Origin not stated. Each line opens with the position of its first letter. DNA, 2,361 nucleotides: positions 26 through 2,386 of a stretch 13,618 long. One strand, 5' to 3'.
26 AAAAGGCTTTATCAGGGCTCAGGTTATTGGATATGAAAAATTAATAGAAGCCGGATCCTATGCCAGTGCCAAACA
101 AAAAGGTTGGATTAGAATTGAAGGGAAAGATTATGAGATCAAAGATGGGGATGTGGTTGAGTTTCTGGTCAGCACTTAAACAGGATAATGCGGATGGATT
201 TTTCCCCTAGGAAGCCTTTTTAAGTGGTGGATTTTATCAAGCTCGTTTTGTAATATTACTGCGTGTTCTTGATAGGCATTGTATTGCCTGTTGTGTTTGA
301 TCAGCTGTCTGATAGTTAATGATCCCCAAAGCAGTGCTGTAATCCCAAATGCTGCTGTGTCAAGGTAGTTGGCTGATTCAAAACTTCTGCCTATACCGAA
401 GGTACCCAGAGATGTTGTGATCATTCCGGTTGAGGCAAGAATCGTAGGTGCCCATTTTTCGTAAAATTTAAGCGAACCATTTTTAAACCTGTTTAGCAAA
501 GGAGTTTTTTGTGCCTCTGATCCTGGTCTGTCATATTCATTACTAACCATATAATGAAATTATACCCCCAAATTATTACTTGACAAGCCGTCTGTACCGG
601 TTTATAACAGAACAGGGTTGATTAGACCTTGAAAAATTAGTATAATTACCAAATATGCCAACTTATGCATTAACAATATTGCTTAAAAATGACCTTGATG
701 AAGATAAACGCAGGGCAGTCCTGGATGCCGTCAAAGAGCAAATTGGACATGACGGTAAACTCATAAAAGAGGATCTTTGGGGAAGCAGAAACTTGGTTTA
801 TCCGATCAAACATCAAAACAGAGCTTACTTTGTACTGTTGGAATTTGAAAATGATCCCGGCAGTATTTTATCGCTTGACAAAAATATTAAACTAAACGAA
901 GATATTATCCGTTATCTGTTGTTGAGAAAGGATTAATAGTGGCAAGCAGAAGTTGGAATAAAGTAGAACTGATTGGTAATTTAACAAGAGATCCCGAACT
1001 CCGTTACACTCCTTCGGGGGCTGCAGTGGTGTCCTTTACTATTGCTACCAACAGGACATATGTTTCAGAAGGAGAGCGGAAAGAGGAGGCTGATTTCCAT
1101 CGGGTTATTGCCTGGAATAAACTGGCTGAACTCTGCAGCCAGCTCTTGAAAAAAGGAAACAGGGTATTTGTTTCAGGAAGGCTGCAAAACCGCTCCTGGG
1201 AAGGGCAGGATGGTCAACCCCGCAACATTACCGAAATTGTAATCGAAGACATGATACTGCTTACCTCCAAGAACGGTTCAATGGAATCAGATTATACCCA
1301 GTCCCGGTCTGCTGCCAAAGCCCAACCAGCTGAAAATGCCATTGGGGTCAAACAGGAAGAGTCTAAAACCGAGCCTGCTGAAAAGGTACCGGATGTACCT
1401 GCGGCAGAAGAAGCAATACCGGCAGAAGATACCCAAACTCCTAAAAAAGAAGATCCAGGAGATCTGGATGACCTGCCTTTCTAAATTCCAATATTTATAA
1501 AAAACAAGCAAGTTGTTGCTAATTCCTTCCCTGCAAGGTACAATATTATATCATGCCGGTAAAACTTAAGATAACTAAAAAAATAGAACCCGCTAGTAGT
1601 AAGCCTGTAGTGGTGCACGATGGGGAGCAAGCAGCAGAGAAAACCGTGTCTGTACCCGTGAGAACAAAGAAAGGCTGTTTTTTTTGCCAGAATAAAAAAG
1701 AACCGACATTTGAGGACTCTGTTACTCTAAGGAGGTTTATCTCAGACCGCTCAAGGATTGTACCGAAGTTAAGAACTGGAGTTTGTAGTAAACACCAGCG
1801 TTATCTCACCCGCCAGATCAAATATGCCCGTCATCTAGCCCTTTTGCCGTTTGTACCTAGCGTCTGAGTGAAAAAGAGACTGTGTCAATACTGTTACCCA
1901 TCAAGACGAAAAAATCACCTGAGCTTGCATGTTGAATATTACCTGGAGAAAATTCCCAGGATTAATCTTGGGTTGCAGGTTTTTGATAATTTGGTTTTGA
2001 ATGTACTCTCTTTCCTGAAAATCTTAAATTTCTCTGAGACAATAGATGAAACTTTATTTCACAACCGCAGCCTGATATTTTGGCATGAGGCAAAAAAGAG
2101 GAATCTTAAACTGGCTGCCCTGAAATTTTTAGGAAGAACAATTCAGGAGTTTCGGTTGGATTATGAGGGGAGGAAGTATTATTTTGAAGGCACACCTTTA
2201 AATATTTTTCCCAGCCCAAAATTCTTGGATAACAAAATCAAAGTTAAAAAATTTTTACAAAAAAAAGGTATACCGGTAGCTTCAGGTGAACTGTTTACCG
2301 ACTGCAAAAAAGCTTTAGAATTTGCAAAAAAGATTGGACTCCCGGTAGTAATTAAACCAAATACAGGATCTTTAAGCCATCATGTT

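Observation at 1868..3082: Cyanophycin-synthetase-like stand-alone ATP-grasp ligase hard-wired to the S6-SSB-S18 operon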

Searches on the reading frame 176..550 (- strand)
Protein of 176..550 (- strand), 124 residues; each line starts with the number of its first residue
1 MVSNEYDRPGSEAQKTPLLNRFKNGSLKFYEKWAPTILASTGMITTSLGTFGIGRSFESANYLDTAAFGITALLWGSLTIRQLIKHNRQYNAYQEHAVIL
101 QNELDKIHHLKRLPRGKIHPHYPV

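Call 34: search_protein_families(library=pfam, proteins=[window:176-550:-], max_evalue=5)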
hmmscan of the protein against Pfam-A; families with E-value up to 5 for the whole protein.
window:176-550:- (124 aa): 1 family
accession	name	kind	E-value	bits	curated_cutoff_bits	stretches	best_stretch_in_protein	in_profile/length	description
PF04995.19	CcmD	-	0.14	12.6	25.6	1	66-89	9-32/44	Heme exporter protein D (CcmD)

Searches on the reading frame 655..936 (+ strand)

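Call 3: search_protein_families(library=pfam, proteins=[window:655-936:+], max_evalue=0.01)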
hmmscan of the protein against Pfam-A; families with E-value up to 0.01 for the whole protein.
window:655-936:+ (93 aa): 1 family
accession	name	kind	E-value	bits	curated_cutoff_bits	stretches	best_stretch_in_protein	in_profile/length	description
PF01250.22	Ribosomal_S6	-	5.4e-20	71.8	27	1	4-91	2-90/90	Ribosomal protein S6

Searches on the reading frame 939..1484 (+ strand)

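Call 3: search_protein_families(library=pfam, proteins=[window:939-1484:+], max_evalue=0.01)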
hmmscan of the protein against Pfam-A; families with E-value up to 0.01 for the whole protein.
window:939-1484:+ (181 aa): 2 families
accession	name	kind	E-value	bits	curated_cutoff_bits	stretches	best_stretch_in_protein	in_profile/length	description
PF00436.31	SSB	-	3.5e-37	127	26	1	7-106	2-102/104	Single-strand binding protein family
PF22657.2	SSB_1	-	3.7e-06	27.5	27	1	7-86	1-79/91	Another single-strand binding protein family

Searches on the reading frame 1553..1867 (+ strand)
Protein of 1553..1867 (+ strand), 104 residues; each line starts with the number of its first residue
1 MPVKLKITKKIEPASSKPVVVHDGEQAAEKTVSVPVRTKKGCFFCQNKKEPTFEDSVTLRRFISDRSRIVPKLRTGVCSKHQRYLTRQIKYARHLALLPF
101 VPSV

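Call 3: search_protein_families(library=pfam, proteins=[window:1553-1867:+], max_evalue=0.01)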
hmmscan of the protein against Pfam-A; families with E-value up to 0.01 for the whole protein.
window:1553-1867:+ (104 aa): 1 family
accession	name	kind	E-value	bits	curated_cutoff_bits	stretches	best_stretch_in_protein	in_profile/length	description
PF01084.26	Ribosomal_S18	-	1.7e-16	60.5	21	1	48-98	2-52/52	Ribosomal protein S18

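Call 56: search_protein_families(library=pfam, alignment_id=A2, max_evalue=0.00001)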
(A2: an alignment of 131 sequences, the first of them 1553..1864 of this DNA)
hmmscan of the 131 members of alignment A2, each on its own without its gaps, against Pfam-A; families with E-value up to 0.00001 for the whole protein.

A. member 1, window:1553-1864:+ (104 aa): 1 family
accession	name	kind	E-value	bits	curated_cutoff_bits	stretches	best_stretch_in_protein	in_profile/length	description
PF01084.26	Ribosomal_S18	-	1.7e-16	60.5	21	1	48-98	2-52/52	Ribosomal protein S18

B. families by the number of members that match (of 131 scanned): 144 families (the first 25 are shown)
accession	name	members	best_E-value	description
PF00004.35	AAA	3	2.4e-44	ATPase family associated with various cellular activities (AAA)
PF08241.18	Methyltransf_11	3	2.5e-21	Methyltransferase domain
PF04138.20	GtrA_DPMS_TM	3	1.5e-17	GtrA/DPMS, transmembrane domain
PF13649.12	Methyltransf_25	3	5.1e-16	Methyltransferase domain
PF13489.12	Methyltransf_23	3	1.3e-12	Methyltransferase domain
PF08242.18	Methyltransf_12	3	7.8e-12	Methyltransferase domain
PF13847.12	Methyltransf_31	3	1.3e-09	Methyltransferase domain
PF06723.19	MreB_Mbl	2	1.2e-131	MreB/Mbl protein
PF00437.27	T2SSE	2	3e-103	Type II/IV secretion system protein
PF00318.25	Ribosomal_S2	2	2.7e-69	Ribosomal protein S2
PF08245.18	Mur_ligase_M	2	4.9e-51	Mur ligase middle domain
PF04308.18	RNaseH_like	2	8.8e-47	Ribonuclease H-like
PF13177.12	DNA_pol3_delta2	2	1.5e-42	DNA polymerase III, delta subunit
PF00436.31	SSB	2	5e-38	Single-strand binding protein family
PF02875.26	Mur_ligase_C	2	1.2e-36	Mur ligase, glutamate ligase domain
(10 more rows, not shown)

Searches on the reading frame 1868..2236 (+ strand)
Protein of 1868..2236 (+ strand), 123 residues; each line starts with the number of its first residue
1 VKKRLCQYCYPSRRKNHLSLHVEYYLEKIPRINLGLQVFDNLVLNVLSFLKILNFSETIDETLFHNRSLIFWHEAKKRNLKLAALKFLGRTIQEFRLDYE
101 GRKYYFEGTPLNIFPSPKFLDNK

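Call 34: search_protein_families(library=pfam, proteins=[window:1868-2236:+], max_evalue=5)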
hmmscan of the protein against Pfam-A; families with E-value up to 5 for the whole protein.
window:1868-2236:+ (123 aa): 0 families

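Call 36: search_solved_structures(query=window:1868-2236:+, max_evalue=10, show_alignments=3)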
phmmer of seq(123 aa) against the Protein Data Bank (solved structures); distinct sequences matched with E-value up to 10: 1.
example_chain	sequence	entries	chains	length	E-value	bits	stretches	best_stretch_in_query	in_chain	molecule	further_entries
3i4g_A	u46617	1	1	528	0.4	14.1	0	58-116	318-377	SusD-like carbohydrate binding protein BF1063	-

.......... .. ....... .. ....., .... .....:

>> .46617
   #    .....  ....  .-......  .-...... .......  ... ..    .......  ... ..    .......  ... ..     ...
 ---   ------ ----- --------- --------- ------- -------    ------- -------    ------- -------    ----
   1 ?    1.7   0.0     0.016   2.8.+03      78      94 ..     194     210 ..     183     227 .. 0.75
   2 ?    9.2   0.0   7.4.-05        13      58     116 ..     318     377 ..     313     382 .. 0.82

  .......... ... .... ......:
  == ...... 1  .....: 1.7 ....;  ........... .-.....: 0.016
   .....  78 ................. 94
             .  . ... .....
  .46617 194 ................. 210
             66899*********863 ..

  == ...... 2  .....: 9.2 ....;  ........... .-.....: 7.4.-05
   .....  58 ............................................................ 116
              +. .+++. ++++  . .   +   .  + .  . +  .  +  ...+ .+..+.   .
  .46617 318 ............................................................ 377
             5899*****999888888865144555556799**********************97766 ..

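Call 43: search_protein_representatives(protein=window:1868-2236:+)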
Query: 123 residues. Proteins with E-value up to 0.001 (for the whole library): 38; up to 1e-10: 17; up to 1e-30: 0. The best 38 are listed.
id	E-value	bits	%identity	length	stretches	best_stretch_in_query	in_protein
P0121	8.5e-23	97.1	46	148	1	2-119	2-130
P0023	1.3e-21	93.2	42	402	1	2-121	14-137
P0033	4.9e-19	84.9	45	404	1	5-123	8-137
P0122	2.5e-17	79.4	40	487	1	4-121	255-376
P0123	7.6e-17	77.9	42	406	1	5-123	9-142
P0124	3.3e-15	72.6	44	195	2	43-112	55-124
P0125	4.9e-14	68.8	35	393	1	5-121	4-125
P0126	7.3e-14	68.2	37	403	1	2-121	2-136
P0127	3.8e-13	65.9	36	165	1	5-122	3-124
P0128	2.6e-12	63.2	36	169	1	5-123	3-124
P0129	3.8e-12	62.7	33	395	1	3-119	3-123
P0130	4.4e-12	62.5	44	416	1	4-123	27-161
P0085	6.0e-12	62.1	33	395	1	5-121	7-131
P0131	1.3e-11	61.0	37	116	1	2-104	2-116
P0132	1.4e-11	60.9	35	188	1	1-122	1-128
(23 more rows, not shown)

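Call 45: search_protein_families(library=pfam, proteins=[P0122], max_evalue=0.1)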
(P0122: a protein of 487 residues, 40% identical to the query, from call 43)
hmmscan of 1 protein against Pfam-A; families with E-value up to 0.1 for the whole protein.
P0122 (487 aa): 7 families
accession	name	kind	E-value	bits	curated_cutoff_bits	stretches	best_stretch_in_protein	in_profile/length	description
PF07478.18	Dala_Dala_lig_C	-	1.6e-05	24.9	24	1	405-473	29-96/204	D-ala D-ala ligase C-terminus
PF08443.16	RimK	-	0.00055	20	21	1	376-472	2-99/188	RimK-like ATP-grasp domain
PF02222.28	ATP-grasp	-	0.00072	19.7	27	1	385-458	3-76/179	ATP-grasp domain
PF02655.19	ATP-grasp_3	-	0.0028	18.2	23.2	1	377-471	3-82/160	ATP-grasp domain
PF02786.22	CPSase_L_D2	-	0.0056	16.7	19.8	1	378-447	2-72/211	Carbamoyl-phosphate synthase L chain, ATP binding domain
PF01071.24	GARS_A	-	0.056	13.7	27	1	381-465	6-82/194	Phosphoribosylglycinamide synthetase, ATP-grasp (A) domain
PF13549.11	ATP-grasp_5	-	0.076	12.8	27.6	0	377-420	11-54/221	ATP-grasp domain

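Call 46: search_protein_families(library=ncbifam, proteins=[P0122], max_evalue=0.1)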
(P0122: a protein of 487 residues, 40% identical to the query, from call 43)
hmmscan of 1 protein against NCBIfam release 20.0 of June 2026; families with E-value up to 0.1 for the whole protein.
P0122 (487 aa): 52 families (the best 25 are shown)
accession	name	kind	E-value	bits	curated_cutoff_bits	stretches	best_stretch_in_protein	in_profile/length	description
TIGR02068.2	cya_phycin_syn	equivalog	6.6e-22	77.3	850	1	375-486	211-323/862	cyanophycin synthetase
NF010623.0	PRK14016.1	subfamily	9.1e-22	77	877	1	378-486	215-324/871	cyanophycin synthetase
NF033599.1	His_racem_CntK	equivalog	1.7e-17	63.8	300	1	2-241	4-262/271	histidine racemase CntK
NF052224.1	HistRaceHisRFuso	equivalog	2.4e-16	60.2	400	1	7-240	8-245/254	histidine racemase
NF002688.0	PRK02471.1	equivalog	9.8e-13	47.3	425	1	326-486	438-602/756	bifunctional glutamate--cysteine ligase GshA/glutathione synthetase GshB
TIGR02144.1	LysX_arch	equivalog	5.1e-11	42.2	275.6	1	376-451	86-159/281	lysine biosynthesis protein LysX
TIGR03103.1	trio_acet_GNAT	equivalog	7.3e-11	41.3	569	1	314-486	235-406/547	N-acetylglutaminylglutamine synthetase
TIGR00768.1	rimK_fam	subfamily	3.7e-10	39.6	143.4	1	376-473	86-188/276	RimK family alpha-L-glutamate ligase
NF002378.0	PRK01372.1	subfamily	2.9e-09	36.1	243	1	378-473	101-194/305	D-alanine--D-alanine ligase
TIGR01205.1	D_ala_D_alaTIGR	subfamily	1.1e-07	31.1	245.65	1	378-478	107-212/318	D-alanine--D-alanine ligase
TIGR01435.1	glu_cys_lig_rel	equivalog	1.6e-06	26.6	656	1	376-486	468-578/719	bifunctional glutamate--cysteine ligase/glutathione synthetase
NF000091.3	D_ala_D_ser_VanG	exception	2.5e-06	26.6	495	1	378-474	136-234/344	D-alanine--D-serine ligase VanG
NF011167.0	PRK14569.1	equivalog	1.8e-05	24.3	410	1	378-473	99-189/296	D-alanyl-alanine synthetase A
NF000206.1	D_ala_D_lac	equivalog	1.9e-05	23.9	550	1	390-472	145-224/342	D-alanine--(R)-lactate ligase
NF002563.0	PRK02186.1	subfamily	2.3e-05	22.9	625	1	374-469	104-199/890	argininosuccinate lyase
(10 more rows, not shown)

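Call 47: find_encoding_contigs(protein=P0122, flank=6000, max_places=3)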
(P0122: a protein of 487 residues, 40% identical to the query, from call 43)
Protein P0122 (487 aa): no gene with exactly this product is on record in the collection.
